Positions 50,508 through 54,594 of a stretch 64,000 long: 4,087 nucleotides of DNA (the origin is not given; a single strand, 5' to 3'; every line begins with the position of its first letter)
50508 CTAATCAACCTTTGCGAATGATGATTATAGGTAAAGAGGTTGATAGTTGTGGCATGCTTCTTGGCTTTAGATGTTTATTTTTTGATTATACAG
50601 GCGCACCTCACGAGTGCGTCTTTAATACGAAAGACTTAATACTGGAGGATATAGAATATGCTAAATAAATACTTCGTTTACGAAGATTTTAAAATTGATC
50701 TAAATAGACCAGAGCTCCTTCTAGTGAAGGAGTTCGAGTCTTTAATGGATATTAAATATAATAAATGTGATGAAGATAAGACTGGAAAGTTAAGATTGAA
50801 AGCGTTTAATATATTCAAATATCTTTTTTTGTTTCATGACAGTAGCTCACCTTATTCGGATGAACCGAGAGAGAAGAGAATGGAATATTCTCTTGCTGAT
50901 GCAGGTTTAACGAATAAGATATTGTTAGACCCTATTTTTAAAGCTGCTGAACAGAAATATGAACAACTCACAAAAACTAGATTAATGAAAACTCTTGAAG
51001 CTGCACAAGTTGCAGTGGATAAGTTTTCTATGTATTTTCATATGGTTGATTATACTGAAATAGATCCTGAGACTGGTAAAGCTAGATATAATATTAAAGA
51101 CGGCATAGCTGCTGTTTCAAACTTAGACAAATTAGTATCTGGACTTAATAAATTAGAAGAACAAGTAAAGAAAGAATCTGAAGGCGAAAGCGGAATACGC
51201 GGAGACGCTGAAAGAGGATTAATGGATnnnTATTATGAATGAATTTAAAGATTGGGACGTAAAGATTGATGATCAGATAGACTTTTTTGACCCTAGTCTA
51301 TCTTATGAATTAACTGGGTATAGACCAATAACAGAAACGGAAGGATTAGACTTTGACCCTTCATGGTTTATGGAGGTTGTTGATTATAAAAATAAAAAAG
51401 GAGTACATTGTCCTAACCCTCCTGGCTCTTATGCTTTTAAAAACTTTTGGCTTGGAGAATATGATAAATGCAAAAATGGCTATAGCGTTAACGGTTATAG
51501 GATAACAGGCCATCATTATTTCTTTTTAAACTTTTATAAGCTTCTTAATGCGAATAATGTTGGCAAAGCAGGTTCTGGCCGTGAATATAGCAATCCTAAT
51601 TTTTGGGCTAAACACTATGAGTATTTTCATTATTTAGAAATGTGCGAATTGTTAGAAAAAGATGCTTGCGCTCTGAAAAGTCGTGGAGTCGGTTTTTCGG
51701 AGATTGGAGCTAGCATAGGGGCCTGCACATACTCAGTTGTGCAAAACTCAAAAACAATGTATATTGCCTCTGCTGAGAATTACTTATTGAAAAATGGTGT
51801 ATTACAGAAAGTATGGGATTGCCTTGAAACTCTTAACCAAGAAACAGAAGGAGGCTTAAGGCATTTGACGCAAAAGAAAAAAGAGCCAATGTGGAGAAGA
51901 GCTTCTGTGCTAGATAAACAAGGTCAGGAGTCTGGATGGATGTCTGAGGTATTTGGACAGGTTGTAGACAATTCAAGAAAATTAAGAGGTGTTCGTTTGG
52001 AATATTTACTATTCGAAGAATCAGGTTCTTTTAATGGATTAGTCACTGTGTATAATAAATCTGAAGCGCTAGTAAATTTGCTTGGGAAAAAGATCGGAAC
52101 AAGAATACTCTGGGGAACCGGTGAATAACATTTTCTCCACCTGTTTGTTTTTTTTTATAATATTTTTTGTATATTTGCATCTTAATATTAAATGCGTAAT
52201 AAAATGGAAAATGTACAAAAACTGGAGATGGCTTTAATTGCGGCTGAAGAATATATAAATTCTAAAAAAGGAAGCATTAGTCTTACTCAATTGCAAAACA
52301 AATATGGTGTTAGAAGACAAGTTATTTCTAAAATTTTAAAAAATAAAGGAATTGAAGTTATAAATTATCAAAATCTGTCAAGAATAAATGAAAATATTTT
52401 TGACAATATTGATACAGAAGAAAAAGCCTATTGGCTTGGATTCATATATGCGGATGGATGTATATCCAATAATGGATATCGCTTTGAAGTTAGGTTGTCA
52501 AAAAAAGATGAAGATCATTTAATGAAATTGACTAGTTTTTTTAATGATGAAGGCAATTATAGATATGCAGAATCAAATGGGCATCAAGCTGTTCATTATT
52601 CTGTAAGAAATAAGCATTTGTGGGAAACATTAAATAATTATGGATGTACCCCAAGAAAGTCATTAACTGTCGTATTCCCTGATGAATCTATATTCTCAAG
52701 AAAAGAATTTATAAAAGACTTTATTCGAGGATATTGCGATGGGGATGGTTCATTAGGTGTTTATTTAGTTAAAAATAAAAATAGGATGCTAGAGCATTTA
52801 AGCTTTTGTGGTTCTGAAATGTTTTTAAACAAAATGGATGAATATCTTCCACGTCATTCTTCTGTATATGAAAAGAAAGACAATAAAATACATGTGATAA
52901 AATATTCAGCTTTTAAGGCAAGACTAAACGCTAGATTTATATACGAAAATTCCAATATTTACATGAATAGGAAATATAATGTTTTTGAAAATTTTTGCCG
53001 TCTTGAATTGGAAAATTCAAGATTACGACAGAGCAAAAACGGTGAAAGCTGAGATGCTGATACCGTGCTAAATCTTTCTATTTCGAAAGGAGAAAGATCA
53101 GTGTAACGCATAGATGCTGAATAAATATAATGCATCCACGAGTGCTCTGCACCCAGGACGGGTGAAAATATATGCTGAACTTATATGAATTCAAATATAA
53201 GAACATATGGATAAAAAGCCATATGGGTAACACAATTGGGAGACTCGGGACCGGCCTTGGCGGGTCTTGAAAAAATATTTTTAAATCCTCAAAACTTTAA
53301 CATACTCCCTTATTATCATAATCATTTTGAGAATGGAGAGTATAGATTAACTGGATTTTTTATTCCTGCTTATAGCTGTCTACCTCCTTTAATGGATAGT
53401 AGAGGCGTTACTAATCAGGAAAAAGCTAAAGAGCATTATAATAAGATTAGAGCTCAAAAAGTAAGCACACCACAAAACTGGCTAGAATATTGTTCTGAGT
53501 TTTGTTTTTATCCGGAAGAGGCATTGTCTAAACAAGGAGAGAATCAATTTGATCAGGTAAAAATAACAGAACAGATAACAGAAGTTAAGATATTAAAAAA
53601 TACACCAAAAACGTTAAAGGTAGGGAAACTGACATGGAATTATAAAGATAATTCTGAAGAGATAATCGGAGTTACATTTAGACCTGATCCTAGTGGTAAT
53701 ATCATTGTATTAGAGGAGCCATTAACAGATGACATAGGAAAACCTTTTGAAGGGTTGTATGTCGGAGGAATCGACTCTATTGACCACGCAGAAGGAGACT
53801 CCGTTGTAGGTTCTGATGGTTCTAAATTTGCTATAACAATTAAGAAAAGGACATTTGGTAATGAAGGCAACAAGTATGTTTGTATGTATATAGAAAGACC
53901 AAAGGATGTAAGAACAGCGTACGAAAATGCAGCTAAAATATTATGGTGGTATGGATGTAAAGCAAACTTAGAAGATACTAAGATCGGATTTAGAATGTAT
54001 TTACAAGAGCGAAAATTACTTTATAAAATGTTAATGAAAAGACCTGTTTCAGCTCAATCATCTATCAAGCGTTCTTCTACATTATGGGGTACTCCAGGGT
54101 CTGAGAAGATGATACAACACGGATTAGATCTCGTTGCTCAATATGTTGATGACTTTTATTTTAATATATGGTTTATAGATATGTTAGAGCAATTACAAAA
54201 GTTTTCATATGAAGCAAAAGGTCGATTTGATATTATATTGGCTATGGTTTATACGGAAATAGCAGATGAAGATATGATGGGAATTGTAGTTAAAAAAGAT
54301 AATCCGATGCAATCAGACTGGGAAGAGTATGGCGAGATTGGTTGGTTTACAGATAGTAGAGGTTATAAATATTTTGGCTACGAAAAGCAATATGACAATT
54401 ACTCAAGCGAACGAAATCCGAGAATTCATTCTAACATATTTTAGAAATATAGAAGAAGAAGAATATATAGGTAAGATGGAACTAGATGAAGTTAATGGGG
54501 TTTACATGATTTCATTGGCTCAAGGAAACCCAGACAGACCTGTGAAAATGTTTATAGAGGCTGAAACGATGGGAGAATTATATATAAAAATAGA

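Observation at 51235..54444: Terminase large subunit split by a 1.1 kb insert carrying a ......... homing endonuclease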

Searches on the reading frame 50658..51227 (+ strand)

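Call 53: search_protein_families(library=phrogs, proteins=[window:50658-51227:+], max_evalue=0.001)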
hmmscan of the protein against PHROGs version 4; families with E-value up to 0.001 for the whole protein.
window:50658-51227:+ (190 aa): 1 family
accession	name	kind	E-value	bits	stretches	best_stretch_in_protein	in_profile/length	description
phrog_16390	-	unknown function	0.00022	22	1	42-182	34-176/189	-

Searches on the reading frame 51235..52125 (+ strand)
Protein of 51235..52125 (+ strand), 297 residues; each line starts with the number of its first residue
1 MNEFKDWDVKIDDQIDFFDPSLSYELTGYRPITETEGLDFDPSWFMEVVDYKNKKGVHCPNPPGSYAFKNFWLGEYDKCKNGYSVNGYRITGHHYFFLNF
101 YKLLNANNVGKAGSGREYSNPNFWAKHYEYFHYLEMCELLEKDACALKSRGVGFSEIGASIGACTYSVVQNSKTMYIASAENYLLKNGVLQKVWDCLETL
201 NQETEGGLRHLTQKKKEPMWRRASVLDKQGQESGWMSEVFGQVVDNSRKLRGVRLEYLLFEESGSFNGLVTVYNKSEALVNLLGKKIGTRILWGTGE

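Call 7: search_protein_families(library=pfam, proteins=[window:51235-52125:+], max_evalue=0.1)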
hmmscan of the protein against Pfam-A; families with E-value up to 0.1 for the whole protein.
window:51235-52125:+ (297 aa): 0 families

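Call 8: search_protein_families(library=phrogs, proteins=[window:51235-52125:+], max_evalue=0.001)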
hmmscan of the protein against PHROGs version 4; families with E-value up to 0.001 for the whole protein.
window:51235-52125:+ (297 aa): 1 family
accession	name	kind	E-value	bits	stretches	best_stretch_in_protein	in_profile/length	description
phrog_6681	-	head and packaging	3e-30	106.2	1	56-296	79-333/758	terminase large subunit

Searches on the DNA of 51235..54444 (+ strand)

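Call 9: search_dna_similar(query=window:51235-54444:+, collection=phages, mode=near, max_rows=20)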
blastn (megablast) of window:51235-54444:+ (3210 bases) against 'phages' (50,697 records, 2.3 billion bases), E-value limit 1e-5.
No match.

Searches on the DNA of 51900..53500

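Call 4: search_rna_families(source=window, start=51900, end=53500, threshold=evalue, max_evalue=10, show_alignments=4)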
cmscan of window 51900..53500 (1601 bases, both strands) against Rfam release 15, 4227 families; matches with E-value up to 10: 5.
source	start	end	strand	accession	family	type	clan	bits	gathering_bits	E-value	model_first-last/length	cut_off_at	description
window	52273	52340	-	RF01094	RF_site6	Cis-reg; frameshift_element;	-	20.9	90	3.3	1-118/118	no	Polymerase ribosomal frameshift site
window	53204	53313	+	RF02978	folP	Cis-reg;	-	16.6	99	2.8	1-102/102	no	folP RNA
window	52837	52910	-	RF03313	mir-1468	Gene; miRNA;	-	16.5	95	8.6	1-86/86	no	mir-1468 microRNA precursor family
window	53358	53426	-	RF03849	MIR1219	Gene; miRNA;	-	16.4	79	5.8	1-82/82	no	MIR1219 microRNA precursor family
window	52505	52564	+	RF01304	sR5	Gene; snRNA; snoRNA; CD-box;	-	12.3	40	8.8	1-53/53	no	Small nucleolar RNA sR5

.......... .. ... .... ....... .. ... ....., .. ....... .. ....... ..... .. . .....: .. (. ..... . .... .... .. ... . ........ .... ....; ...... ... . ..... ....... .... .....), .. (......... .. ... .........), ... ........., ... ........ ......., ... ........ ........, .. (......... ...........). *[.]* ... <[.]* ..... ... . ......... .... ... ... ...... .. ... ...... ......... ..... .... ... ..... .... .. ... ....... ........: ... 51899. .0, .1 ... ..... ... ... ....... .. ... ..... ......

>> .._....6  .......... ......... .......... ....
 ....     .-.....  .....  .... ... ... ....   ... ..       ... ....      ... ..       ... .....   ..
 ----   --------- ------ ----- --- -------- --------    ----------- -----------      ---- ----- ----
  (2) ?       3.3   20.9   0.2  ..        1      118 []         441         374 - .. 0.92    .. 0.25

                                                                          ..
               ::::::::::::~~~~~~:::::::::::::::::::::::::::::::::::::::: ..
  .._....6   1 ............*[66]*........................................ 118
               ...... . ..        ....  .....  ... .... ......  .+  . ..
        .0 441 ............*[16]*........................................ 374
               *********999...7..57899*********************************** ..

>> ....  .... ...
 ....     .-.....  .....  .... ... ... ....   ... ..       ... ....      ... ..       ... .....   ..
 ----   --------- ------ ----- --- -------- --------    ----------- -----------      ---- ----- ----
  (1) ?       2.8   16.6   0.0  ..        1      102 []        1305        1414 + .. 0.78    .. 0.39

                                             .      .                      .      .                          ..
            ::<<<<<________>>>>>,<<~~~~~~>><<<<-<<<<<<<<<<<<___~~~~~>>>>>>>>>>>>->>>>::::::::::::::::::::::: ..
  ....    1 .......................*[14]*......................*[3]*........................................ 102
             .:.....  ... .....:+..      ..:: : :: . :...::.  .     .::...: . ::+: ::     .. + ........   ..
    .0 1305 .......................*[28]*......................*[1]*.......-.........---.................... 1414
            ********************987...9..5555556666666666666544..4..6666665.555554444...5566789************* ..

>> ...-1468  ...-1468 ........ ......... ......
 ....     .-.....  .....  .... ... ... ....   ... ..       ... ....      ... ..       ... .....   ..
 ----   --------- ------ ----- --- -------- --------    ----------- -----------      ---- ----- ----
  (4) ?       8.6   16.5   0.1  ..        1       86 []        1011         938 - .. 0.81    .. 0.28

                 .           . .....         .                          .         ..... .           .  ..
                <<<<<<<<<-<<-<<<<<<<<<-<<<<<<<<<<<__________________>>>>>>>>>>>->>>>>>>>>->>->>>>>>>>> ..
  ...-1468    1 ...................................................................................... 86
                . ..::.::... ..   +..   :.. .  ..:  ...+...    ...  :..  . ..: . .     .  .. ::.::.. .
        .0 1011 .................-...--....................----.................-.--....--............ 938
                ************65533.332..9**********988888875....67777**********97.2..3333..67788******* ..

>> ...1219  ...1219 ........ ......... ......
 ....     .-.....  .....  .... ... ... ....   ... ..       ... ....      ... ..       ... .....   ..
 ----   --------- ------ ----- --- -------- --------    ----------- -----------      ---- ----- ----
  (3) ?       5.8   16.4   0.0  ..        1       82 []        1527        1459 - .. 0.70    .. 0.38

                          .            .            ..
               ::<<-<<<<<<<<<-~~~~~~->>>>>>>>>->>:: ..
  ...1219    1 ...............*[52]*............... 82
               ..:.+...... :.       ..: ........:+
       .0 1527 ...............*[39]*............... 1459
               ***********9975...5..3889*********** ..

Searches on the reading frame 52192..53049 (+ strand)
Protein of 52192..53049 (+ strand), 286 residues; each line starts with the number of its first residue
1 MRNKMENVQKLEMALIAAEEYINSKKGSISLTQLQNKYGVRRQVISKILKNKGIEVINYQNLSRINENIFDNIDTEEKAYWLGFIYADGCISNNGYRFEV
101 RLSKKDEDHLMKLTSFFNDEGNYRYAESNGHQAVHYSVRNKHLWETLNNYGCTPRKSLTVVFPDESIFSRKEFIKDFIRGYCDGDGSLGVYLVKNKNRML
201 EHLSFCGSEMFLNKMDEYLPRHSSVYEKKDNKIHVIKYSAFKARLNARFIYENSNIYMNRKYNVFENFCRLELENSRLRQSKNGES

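Call 7: search_protein_families(library=pfam, proteins=[window:52192-53049:+], max_evalue=0.1)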
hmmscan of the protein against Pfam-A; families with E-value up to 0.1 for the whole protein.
window:52192-53049:+ (286 aa): 4 families
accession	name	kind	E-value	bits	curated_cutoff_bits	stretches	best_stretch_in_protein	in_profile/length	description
PF14528.11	LAGLIDADG_3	-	1.7e-05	25.4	22.5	1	77-113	3-39/82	LAGLIDADG-like domain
PF00961.24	LAGLIDADG_1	-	0.0003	22.1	23.1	1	81-150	1-81/102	LAGLIDADG endonuclease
PF01285.24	TEA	-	0.034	14.9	25.1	0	142-179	12-46/68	TEA/ATTS domain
PF18572.7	T6PP_N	-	0.073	13.5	25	0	39-74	14-49/99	Trehalose-6-phosphate phosphatase N-terminal helical bundle domain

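Call 8: search_protein_families(library=phrogs, proteins=[window:52192-53049:+], max_evalue=0.001)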
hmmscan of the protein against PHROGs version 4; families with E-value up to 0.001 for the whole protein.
window:52192-53049:+ (286 aa): 1 family
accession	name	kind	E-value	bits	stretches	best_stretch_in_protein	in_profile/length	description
phrog_4645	-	DNA, RNA and nucleotide metabolism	8.9e-58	196.8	1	10-270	42-305/308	endonuclease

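Call 42: search_solved_structures(query=window:52192-53049:+, max_evalue=1, show_alignments=1)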
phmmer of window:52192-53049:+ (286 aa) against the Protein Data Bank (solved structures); distinct sequences matched with E-value up to 1: 2.
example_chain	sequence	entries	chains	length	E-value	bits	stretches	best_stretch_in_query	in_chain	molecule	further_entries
2dch_X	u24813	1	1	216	0.4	13.3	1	80-188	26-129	putative homing endonuclease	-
5o9j_A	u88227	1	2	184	0.88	12.2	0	31-61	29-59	Transcription initiation factor IIB,Transcription initiation factor IIB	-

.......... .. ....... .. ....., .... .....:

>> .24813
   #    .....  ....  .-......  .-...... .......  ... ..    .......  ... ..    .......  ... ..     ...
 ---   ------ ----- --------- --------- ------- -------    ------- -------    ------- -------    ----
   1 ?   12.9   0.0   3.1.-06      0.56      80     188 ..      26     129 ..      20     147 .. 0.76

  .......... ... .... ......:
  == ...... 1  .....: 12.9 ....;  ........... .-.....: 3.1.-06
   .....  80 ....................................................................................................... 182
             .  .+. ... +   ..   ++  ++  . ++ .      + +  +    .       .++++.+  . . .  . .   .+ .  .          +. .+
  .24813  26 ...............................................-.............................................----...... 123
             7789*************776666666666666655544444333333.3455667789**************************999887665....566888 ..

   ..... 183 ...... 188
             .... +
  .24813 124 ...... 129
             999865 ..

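Call 43: find_related_loci(query=window:52192-53049:+, collection=viral_contigs, flank=2500)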
Query window:52192-53049:+ (286 aa) in viral_contigs; peptide patterns used: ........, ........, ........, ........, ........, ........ (x = any residue, [..] = any of these).
448 stretches matched a pattern; 438 encode a relative of the query (tblastn E <= 1e-3); the best 80 are kept; 80 distinct loci.
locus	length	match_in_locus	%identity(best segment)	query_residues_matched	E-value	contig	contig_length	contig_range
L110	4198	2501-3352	92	3-286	0e+0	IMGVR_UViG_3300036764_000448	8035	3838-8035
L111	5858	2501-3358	50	5-285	1e-87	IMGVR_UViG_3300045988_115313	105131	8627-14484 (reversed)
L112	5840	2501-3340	48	9-286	9e-78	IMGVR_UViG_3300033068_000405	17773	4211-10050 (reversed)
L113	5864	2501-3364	46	7-284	9e-76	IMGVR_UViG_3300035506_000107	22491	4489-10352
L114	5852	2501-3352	43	3-284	3e-72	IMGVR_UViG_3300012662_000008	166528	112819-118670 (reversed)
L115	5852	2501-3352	43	3-284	3e-72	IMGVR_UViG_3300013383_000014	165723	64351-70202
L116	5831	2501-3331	44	16-285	3e-63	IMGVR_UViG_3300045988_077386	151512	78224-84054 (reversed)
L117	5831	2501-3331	44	17-286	5e-63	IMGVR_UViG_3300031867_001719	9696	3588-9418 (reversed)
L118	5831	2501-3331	44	17-286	5e-63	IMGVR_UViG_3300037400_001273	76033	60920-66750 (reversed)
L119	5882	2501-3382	40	1-285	8e-60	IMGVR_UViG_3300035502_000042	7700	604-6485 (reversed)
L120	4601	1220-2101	40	1-285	8e-60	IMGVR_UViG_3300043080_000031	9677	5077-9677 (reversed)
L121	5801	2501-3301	44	17-286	1e-59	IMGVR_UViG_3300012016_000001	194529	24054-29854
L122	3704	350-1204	40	4-285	2e-59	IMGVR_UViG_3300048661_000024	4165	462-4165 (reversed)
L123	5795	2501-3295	43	30-286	7e-59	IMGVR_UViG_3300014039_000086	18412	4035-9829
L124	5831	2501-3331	40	6-285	7e-59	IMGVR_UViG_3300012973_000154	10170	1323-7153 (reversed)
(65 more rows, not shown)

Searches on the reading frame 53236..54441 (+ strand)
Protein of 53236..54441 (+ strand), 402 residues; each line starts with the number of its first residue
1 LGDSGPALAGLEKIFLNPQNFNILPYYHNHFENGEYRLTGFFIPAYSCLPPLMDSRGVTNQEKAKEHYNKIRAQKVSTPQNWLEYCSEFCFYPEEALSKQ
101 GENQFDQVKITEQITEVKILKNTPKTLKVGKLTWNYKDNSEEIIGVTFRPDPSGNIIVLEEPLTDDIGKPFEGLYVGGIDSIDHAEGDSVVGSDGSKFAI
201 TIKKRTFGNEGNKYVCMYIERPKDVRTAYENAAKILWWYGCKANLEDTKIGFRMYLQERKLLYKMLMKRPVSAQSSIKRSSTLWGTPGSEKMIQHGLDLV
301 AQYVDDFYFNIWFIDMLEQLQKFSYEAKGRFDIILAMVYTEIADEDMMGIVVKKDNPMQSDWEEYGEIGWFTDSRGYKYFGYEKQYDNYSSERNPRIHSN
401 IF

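Call 7: search_protein_families(library=pfam, proteins=[window:53236-54441:+], max_evalue=0.1)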
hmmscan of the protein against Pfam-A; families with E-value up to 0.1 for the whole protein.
window:53236-54441:+ (402 aa): 0 families

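Call 8: search_protein_families(library=phrogs, proteins=[window:53236-54441:+], max_evalue=0.001)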
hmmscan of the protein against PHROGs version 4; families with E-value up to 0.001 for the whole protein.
window:53236-54441:+ (402 aa): 1 family
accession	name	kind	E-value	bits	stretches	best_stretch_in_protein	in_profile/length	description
phrog_6681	-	head and packaging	4.4e-40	138.7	1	9-354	341-731/758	terminase large subunit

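Call 30: search_dna_similar(query=window:53239-54441:+, collection=phages, mode=protein, max_rows=15)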
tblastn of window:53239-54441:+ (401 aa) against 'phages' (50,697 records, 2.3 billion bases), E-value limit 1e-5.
Records with a match: 46; places in all: 46; records where one place covers at least 80% of the query: 30.
Best place of each record, by identity: <60% 46.
By first word of the organism name: uncultured 29; Bacteriophage 8; Cellulophaga 2; Azobacteroides 2; IAS 2; bajarodcaudo 1; Bohxovirus 1; Dulem 1.
By host as written in the record: - 39; Cellulophaga baltica #14 2; Candidatus Azobacteroides pseudotrichonymphae 2; Homo sapiens 2; Propithecus coquereli 1.
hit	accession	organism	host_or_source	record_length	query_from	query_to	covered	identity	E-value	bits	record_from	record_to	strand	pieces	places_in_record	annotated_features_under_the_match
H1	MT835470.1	Bacteriophage sp.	human fecal samples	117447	1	384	96%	41.2%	2e-87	295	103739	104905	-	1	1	record has no annotation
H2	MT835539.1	Bacteriophage sp.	human fecal samples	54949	1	352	88%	40.4%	2e-77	266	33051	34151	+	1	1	record has no annotation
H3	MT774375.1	uncultured phage cr50_1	human feces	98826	1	349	87%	27.2%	5e-22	104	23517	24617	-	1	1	terminase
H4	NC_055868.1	uncultured phage cr50_1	human feces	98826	1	349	87%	27.2%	5e-22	104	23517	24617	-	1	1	terminase large subunit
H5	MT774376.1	uncultured phage cr55_1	human feces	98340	1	353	88%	26.8%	7e-23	107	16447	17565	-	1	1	terminase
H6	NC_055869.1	uncultured phage cr55_1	human feces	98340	1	353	88%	26.8%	7e-23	107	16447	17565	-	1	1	terminase large subunit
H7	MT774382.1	uncultured phage cr10_1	human feces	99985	1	358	89%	26.2%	2e-20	99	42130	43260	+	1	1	terminase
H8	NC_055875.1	uncultured phage cr10_1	human feces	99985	1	358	89%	26.2%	2e-20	99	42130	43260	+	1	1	terminase large subunit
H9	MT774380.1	uncultured phage cr1_1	human feces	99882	1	353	88%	26.5%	2e-22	105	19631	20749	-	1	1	terminase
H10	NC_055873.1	uncultured phage cr1_1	human feces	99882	1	353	88%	26.5%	2e-22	105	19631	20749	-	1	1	terminase large subunit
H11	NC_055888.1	uncultured phage cr52_1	human feces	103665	1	346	86%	26.8%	5e-19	96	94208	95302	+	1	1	terminase large subunit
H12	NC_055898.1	uncultured phage cr115_1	human feces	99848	1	353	88%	25.8%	1e-16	88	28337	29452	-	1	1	terminase large subunit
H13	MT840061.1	Bacteriophage sp.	human fecal samples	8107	1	353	88%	25.8%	2e-16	87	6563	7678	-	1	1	record has no annotation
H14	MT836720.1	Bacteriophage sp.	human fecal samples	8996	1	353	88%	25.8%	9e-14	79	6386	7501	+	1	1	record has no annotation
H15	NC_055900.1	uncultured phage cr125_1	human feces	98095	1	353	88%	25.8%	9e-13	76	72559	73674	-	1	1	terminase large subunit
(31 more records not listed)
